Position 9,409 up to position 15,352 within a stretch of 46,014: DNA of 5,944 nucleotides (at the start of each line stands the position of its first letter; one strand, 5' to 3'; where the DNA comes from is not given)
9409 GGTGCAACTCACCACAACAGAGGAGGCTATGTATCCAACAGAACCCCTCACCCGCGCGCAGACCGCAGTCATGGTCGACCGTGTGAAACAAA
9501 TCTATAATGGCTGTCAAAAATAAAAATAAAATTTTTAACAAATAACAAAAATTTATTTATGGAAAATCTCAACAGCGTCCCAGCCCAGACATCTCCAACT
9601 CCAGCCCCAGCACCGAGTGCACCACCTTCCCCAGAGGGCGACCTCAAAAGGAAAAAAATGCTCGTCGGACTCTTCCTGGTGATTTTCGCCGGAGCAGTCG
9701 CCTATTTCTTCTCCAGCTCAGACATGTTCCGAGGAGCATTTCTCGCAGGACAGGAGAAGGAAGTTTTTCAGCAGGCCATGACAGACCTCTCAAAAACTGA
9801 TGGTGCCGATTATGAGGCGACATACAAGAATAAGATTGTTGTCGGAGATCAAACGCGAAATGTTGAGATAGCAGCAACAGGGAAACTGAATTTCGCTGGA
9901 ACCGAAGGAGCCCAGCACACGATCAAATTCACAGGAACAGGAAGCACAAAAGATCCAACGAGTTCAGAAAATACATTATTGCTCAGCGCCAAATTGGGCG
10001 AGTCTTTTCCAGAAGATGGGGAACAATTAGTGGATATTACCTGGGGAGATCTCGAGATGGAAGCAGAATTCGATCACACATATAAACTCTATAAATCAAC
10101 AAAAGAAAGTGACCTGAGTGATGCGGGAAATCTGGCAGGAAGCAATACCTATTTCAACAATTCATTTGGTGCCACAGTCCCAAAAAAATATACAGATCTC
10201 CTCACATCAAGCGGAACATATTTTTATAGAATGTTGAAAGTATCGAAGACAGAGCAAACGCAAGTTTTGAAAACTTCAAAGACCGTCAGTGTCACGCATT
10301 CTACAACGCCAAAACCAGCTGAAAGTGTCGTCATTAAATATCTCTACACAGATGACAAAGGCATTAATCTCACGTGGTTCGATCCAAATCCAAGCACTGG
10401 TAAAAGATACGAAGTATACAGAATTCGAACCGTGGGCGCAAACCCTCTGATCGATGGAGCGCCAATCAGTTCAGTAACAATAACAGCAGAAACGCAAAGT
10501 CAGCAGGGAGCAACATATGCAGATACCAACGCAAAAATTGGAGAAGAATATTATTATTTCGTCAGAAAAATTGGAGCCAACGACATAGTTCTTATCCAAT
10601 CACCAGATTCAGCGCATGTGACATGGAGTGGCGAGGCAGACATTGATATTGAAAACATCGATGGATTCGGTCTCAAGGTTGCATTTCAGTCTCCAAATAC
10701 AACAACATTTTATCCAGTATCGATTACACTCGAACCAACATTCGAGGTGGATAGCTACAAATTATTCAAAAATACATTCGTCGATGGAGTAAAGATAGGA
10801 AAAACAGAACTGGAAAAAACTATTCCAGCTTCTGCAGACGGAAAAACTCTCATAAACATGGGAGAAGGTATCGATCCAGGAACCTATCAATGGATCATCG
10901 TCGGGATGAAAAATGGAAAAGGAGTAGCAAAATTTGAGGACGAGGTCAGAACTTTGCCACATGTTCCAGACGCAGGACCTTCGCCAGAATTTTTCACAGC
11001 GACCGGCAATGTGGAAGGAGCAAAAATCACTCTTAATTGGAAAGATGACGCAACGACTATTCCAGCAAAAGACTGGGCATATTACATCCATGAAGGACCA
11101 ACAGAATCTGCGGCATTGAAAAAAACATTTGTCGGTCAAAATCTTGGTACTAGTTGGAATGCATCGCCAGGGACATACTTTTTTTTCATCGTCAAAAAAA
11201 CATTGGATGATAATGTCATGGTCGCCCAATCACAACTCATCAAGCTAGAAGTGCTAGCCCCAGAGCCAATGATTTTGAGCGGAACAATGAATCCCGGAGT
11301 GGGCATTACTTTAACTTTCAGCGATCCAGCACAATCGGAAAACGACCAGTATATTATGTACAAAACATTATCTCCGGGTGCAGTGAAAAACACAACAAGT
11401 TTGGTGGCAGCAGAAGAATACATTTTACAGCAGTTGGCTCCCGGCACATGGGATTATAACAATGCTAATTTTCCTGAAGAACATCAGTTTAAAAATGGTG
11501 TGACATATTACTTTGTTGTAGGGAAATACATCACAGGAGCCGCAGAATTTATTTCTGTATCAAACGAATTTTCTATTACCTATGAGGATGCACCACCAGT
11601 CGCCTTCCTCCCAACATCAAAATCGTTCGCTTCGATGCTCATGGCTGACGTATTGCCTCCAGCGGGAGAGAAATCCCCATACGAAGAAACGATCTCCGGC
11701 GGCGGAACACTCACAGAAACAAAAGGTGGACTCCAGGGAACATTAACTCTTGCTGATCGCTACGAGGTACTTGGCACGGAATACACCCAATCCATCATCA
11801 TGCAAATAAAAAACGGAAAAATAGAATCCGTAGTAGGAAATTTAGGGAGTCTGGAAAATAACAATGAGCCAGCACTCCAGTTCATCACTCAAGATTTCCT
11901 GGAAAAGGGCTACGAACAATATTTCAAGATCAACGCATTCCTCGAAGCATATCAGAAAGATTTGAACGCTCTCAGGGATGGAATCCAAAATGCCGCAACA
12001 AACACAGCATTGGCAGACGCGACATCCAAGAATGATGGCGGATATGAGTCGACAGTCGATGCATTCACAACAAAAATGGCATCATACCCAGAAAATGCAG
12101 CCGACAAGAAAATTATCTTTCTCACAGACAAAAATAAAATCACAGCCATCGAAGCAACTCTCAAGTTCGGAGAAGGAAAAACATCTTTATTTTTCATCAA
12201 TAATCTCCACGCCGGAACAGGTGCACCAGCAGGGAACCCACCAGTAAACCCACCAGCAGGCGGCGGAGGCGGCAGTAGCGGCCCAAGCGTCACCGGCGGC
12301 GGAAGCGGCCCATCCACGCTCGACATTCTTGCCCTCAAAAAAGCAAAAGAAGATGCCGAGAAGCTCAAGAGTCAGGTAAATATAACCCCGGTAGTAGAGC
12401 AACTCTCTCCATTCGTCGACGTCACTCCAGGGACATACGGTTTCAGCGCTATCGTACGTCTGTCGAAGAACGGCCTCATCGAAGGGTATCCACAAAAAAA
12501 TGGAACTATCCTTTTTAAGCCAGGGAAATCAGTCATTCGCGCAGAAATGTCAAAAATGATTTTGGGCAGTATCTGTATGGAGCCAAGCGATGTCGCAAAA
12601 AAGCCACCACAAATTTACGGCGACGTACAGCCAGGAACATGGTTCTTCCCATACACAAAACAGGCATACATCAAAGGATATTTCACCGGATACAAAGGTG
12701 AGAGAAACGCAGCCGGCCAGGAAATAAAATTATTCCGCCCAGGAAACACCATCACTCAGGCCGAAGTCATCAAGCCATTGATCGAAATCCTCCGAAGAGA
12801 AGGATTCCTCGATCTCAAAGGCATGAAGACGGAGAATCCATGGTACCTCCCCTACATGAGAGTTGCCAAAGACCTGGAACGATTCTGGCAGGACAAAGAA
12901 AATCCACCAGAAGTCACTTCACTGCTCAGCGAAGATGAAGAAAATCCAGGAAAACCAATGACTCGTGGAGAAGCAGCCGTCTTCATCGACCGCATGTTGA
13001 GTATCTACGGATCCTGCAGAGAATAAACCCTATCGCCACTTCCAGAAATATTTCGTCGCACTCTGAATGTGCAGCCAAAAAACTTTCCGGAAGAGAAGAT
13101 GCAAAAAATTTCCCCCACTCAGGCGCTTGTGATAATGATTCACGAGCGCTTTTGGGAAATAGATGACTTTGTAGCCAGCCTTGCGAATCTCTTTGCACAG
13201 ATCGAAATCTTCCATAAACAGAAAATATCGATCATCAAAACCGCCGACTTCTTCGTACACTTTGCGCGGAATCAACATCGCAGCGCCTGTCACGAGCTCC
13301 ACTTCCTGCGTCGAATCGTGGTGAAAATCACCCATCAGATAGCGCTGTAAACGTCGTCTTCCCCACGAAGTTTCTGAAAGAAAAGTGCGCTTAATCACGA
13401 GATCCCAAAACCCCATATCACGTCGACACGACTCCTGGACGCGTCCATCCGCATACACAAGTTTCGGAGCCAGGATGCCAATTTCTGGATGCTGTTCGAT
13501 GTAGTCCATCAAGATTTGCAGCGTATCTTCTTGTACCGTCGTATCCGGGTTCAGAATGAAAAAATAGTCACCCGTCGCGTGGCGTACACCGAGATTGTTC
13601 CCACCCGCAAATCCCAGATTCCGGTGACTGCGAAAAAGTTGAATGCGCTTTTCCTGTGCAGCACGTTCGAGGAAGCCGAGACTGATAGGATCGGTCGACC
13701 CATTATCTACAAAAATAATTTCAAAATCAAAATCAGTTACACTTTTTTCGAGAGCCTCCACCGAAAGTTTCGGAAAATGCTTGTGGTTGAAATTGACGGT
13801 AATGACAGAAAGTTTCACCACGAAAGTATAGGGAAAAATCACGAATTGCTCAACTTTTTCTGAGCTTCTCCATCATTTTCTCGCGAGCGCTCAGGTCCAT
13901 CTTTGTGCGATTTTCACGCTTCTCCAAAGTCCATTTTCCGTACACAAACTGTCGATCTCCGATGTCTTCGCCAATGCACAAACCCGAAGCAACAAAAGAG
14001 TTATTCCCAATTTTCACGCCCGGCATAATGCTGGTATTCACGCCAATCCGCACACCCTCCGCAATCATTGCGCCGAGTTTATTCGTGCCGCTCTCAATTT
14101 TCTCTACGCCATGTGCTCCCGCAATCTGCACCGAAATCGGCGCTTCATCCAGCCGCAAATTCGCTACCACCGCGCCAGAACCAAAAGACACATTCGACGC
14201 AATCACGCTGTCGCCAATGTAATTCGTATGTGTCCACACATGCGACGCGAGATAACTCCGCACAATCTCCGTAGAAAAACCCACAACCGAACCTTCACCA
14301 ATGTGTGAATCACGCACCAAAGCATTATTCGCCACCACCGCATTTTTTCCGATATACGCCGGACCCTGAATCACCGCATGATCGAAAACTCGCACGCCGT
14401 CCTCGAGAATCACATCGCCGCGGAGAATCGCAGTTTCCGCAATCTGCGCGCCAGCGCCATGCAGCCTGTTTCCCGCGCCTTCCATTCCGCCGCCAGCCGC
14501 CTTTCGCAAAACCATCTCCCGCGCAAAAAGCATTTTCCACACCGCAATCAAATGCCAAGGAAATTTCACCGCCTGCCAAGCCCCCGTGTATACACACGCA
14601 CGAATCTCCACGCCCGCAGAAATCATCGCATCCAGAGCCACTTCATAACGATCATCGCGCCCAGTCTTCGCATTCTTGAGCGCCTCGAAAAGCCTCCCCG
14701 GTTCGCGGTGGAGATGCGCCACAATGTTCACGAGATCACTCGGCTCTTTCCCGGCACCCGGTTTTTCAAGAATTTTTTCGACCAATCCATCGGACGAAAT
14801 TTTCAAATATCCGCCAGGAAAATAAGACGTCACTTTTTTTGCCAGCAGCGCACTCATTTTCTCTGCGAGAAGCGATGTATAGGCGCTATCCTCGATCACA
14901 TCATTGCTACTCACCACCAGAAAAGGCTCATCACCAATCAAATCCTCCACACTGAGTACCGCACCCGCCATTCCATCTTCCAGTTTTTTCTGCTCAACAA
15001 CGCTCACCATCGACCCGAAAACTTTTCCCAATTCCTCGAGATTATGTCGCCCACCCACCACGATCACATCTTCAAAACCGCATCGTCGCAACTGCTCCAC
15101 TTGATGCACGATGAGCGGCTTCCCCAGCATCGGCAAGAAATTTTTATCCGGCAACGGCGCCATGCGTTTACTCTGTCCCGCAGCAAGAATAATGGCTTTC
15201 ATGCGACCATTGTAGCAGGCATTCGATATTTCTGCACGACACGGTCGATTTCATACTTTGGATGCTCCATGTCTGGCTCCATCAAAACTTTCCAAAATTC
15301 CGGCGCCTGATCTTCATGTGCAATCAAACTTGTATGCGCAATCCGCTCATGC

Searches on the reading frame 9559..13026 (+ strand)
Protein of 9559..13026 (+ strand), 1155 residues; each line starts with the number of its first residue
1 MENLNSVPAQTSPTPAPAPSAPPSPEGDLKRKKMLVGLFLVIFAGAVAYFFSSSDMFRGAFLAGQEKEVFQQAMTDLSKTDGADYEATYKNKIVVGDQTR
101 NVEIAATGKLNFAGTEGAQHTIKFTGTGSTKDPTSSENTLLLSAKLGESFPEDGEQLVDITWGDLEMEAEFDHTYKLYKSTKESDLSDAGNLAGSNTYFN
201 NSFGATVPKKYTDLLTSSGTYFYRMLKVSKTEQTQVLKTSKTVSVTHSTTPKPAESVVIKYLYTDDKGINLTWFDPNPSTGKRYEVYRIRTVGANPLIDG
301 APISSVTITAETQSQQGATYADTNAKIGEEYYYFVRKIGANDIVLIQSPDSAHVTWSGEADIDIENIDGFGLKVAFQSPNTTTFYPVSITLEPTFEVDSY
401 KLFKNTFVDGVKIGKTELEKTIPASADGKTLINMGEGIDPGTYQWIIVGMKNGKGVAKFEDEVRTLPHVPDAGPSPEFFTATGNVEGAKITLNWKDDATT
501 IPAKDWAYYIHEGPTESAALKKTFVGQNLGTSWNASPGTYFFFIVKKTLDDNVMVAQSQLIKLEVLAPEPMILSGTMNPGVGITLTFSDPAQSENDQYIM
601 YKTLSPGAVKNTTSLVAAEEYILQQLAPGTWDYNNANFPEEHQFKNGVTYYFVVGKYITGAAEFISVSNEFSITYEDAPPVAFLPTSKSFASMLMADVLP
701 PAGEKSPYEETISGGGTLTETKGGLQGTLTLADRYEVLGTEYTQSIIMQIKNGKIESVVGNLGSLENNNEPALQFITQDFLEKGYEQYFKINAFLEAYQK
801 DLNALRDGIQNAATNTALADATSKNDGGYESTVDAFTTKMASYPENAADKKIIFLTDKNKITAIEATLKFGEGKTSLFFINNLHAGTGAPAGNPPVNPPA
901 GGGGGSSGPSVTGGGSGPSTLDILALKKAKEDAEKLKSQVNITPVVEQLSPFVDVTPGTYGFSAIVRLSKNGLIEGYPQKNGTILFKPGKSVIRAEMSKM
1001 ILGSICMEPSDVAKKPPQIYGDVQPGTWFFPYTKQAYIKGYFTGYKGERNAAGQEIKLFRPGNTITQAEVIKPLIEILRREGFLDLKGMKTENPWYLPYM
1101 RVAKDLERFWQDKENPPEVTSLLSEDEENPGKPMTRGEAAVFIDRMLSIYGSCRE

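Call 6: search_protein_families(library=pfam, proteins=[window:9559-13026:+], max_evalue=0.001)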
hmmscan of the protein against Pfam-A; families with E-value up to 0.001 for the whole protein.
window:9559-13026:+ (1155 aa): 1 family
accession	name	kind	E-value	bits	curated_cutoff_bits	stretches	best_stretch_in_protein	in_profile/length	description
PF00395.25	SLH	-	7.3e-09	35.9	20.8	1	951-997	1-43/44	S-layer homology domain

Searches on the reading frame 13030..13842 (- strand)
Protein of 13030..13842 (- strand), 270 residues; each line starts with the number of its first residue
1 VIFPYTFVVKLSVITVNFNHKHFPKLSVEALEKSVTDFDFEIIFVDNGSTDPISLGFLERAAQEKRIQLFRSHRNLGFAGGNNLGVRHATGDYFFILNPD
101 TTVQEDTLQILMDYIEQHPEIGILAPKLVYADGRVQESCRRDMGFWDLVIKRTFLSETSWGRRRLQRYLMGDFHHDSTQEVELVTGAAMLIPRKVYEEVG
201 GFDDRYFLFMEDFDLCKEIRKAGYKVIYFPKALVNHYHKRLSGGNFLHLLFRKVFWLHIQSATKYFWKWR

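Call 6: search_protein_families(library=pfam, proteins=[window:13030-13842:-], max_evalue=0.001)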
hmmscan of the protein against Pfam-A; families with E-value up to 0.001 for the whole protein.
window:13030-13842:- (270 aa): 6 families
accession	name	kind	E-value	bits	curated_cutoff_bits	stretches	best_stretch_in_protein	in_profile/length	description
PF00535.33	Glycos_transf_2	-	9.5e-22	78.1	23.3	1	12-143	1-131/168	Glycosyl transferase family 2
PF13641.12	Glyco_tranf_2_3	-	1.8e-13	51.5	27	1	39-240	30-215/230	Glycosyltransferase like family 2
PF10111.15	Glyco_tranf_2_2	-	2.5e-12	47.3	27.3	1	31-236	20-217/276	Glycosyltransferase like family 2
PF13632.12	Glyco_trans_2_3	-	1.3e-08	35.3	27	1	94-238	2-125/198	Glycosyl transferase family group 2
PF13506.12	Glyco_transf_21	-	1.1e-07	31.9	21.7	1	85-243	25-159/174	Glycosyl transferase family 21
PF02709.20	Glyco_transf_7C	-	0.00093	19.2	23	0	184-235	19-71/78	N-terminal domain of galactosyltransferase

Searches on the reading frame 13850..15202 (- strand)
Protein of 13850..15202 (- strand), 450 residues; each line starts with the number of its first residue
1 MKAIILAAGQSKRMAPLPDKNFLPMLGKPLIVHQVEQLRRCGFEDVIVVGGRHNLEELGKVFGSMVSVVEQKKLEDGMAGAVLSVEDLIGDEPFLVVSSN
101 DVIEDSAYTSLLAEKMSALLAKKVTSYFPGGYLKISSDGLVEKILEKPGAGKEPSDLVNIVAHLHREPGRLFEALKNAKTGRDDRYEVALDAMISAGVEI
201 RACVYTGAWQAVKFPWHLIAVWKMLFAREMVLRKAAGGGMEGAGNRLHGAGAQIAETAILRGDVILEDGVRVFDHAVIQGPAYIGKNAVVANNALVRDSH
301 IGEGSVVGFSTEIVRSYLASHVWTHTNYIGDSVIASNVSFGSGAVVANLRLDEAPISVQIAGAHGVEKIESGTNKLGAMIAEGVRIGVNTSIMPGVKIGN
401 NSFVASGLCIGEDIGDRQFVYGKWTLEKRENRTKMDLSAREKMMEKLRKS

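Call 6: search_protein_families(library=pfam, proteins=[window:13850-15202:-], max_evalue=0.001)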
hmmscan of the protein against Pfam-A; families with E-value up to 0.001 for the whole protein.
window:13850-15202:- (450 aa): 7 families
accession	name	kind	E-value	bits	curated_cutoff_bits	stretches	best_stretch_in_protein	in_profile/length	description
PF12804.13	NTP_transf_3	-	5.9e-16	59.5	27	1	3-102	1-96/160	MobA-like NTP transferase domain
PF00483.29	NTP_transferase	-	8.5e-15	55.4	21.2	1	2-186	1-203/245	Nucleotidyl transferase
PF00132.30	Hexapep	-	1.1e-14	53.9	27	2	378-411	2-35/36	Bacterial transferase hexapeptide (six repeats)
PF25084.1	LbH_EIF2B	-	2.6e-09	37.5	54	1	262-347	2-88/105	EIF2B subunit epsilon LbH domain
PF02348.25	CTP_transf_3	-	1.5e-08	35.1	22.6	1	3-91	2-87/217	Cytidylyltransferase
PF01128.25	IspD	-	6.2e-05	23.3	27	1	2-69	2-71/221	2-C-methyl-D-erythritol 4-phosphate cytidylyltransferase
PF24894.1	Hexapep_GlmU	-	0.00018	22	23.3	0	295-353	15-73/104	GlmU-like, C-terminal hexapeptide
